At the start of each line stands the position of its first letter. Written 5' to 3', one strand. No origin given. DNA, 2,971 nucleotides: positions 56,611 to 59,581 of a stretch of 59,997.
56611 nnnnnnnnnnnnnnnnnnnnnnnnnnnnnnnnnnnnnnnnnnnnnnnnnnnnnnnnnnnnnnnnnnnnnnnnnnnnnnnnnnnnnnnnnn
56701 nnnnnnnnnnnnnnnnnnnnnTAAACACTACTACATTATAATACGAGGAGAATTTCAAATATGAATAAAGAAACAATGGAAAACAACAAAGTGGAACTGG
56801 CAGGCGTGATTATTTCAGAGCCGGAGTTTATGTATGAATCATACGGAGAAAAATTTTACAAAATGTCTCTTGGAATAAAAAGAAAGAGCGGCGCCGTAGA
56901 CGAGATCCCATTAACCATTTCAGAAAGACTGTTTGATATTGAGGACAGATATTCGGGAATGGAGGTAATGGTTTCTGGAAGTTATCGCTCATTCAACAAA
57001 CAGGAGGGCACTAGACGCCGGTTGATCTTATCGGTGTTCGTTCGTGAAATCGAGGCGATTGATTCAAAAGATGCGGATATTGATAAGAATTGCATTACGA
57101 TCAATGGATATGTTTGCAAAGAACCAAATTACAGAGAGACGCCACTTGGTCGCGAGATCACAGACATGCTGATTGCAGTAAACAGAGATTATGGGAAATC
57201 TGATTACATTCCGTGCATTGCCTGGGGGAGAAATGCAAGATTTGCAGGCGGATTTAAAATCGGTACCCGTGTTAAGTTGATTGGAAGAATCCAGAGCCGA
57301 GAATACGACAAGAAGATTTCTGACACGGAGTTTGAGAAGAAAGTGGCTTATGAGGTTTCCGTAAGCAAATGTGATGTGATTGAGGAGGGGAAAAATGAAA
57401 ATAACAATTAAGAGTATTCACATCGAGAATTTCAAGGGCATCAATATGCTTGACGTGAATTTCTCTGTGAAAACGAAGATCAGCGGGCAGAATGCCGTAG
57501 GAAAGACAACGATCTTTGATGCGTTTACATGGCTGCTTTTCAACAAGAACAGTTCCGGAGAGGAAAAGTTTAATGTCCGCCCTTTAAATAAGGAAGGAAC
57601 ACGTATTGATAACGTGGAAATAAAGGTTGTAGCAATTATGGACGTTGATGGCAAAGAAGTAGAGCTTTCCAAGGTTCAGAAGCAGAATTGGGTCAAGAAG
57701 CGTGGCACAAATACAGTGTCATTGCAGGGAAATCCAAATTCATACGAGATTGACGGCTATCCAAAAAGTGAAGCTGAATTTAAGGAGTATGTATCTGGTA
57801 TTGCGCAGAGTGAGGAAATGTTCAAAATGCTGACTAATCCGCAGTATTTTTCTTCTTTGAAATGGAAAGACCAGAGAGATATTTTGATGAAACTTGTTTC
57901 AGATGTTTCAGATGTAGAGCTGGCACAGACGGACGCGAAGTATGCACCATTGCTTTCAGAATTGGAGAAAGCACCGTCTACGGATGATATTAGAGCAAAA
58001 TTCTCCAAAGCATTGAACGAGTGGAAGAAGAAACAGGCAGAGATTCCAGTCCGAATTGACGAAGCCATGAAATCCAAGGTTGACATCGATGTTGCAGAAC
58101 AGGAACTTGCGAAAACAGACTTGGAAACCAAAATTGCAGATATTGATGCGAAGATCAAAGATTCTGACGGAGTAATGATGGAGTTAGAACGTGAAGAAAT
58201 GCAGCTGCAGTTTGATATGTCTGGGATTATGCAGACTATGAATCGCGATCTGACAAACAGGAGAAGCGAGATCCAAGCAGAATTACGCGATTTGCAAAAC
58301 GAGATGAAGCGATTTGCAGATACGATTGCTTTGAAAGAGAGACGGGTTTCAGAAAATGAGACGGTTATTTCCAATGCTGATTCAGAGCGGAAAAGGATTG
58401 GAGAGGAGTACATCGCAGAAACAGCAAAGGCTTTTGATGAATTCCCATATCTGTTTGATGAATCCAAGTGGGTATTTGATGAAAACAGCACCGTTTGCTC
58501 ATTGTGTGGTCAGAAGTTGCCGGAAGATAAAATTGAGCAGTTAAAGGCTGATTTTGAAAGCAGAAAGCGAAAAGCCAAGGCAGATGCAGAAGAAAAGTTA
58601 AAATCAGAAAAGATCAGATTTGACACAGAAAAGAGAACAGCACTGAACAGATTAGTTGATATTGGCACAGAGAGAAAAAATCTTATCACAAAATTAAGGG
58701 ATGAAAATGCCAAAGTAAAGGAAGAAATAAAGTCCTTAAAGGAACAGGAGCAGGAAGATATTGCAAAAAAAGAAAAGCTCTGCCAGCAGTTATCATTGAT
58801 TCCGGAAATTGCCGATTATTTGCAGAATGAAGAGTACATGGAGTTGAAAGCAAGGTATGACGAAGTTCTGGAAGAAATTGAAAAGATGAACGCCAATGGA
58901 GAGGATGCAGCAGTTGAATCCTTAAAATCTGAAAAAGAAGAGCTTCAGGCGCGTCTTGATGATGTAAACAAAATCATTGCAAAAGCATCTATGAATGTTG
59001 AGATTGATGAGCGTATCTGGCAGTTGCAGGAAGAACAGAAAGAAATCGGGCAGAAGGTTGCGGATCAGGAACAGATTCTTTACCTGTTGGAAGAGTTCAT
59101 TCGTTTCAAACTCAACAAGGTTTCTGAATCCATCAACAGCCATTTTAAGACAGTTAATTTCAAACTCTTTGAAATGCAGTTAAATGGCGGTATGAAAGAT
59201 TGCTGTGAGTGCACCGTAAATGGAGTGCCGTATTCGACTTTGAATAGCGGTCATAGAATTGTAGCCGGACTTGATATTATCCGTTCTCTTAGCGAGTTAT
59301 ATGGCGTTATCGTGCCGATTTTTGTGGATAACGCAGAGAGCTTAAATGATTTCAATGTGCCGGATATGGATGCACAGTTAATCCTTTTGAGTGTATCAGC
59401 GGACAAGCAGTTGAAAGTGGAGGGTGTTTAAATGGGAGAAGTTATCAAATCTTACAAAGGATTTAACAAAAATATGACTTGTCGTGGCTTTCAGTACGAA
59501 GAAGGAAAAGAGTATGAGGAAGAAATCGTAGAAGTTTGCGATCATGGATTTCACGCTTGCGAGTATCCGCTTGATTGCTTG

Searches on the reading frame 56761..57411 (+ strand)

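Call 14: search_protein_families(library=pfam, proteins=[window:56761-57411:+], max_evalue=0.01)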
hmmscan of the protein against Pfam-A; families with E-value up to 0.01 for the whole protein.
window:56761-57411:+ (216 aa): 2 families
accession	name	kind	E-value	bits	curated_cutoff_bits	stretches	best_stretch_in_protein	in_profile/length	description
PF00436.31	SSB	-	8e-21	74.5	26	2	110-202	2-99/104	Single-strand binding protein family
PF01336.31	tRNA_anti-codon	-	0.0018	18.6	27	0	147-201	26-69/75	OB-fold nucleic acid binding domain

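Call 15: search_protein_families(library=phrogs, proteins=[window:56761-57411:+], max_evalue=0.001)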
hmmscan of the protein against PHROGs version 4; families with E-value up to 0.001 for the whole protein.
window:56761-57411:+ (216 aa): 2 families
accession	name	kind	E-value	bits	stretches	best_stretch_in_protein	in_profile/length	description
phrog_26861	-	unknown function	2.2e-42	146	1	5-213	24-241/242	-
phrog_44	-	DNA, RNA and nucleotide metabolism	8.2e-15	56.3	1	110-213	88-196/271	single strand DNA binding protein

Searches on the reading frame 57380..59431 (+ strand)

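Call 14: search_protein_families(library=pfam, proteins=[window:57380-59431:+], max_evalue=0.01)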
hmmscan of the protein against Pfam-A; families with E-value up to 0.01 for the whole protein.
window:57380-59431:+ (683 aa): 5 families
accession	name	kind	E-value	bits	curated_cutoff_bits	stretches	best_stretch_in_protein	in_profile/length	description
PF13175.12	AAA_15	-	5.9e-09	36.5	32.1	1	10-332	3-274/374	AAA ATPase domain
PF13476.12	AAA_23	-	2.5e-08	35.3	27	1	12-251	1-155/201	AAA domain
PF13555.12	AAA_29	-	3.9e-05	23.8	27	1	18-57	12-50/61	P-loop containing region of AAA domain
PF11398.14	DUF2813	-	0.00056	19.8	21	1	10-57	3-50/372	Protein of unknown function (DUF2813)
PF13304.12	AAA_21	-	0.0098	16.4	27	0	36-61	6-32/304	AAA domain, putative AbiEii toxin, Type IV TA system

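Call 15: search_protein_families(library=phrogs, proteins=[window:57380-59431:+], max_evalue=0.001)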
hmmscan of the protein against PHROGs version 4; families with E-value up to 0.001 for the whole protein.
window:57380-59431:+ (683 aa): 7 families
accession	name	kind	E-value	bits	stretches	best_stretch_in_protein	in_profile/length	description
phrog_77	-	DNA, RNA and nucleotide metabolism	2.4e-70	239.2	1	5-660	293-907/967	SbcC-like subunit of palindrome specific endonuclease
phrog_10445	-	unknown function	7.4e-55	187.2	1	6-290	1-279/296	-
phrog_21084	-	other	9e-49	167.3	1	304-681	41-394/396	recombinase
phrog_20188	-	DNA, RNA and nucleotide metabolism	1.4e-42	147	1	405-682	8-278/279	endonuclease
phrog_1499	-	unknown function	9e-30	105.3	2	6-458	1-323/427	-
phrog_25363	-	unknown function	9.3e-18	65.2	1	7-76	4-75/77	-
phrog_4747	-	unknown function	9.6e-09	35.8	1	9-262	2-257/610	-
